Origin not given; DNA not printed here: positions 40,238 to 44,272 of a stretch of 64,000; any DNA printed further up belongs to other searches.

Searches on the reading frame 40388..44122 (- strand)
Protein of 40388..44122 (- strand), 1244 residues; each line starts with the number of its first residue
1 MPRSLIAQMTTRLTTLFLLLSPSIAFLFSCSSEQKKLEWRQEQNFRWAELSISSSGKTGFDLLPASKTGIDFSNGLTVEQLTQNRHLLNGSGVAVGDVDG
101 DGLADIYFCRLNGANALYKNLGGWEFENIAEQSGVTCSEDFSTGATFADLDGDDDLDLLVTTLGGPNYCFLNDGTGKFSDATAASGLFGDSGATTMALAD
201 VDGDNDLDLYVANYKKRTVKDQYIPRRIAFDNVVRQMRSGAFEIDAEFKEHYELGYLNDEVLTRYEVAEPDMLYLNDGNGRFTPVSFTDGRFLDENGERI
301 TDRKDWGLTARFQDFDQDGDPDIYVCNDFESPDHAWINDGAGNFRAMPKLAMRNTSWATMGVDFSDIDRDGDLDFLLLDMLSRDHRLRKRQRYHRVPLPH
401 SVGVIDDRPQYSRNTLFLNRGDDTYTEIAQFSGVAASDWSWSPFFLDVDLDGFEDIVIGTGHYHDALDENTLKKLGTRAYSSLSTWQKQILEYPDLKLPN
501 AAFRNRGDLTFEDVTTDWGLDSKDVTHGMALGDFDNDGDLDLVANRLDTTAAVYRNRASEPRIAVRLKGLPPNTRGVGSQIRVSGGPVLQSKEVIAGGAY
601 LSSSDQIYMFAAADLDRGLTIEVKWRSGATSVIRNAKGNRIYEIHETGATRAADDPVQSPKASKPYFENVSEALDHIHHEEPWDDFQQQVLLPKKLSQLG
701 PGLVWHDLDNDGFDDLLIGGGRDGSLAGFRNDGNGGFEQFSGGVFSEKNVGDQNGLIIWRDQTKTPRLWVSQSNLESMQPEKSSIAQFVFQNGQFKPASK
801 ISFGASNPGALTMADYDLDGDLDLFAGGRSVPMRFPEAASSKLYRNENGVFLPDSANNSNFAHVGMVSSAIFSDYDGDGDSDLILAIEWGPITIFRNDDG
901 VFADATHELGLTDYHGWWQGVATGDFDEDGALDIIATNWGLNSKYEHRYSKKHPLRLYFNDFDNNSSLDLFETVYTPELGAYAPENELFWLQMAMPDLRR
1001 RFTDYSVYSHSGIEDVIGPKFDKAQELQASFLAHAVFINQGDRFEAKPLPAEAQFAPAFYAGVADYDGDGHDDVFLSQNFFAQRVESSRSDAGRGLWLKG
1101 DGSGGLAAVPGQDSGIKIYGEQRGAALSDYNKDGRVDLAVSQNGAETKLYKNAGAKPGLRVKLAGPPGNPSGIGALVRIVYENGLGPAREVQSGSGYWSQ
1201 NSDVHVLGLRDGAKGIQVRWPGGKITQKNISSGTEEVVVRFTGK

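Call 30: search_protein_families(library=pfam, proteins=[window:40388-44122:-], max_evalue=0.00001)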
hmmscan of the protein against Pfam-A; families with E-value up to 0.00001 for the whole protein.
window:40388-44122:- (1244 aa): 3 families
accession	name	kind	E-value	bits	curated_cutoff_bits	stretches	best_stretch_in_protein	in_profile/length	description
PF13517.12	FG-GAP_3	-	3.9e-73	242.4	26.9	6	314-376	1-60/61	FG-GAP-like repeat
PF01839.29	FG-GAP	-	2e-21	75.9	22.1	0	89-106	1-18/37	FG-GAP repeat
PF07593.17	UnbV_ASPIC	-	2.4e-18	66.2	23.4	2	1172-1227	1-57/68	ASPIC and UnbV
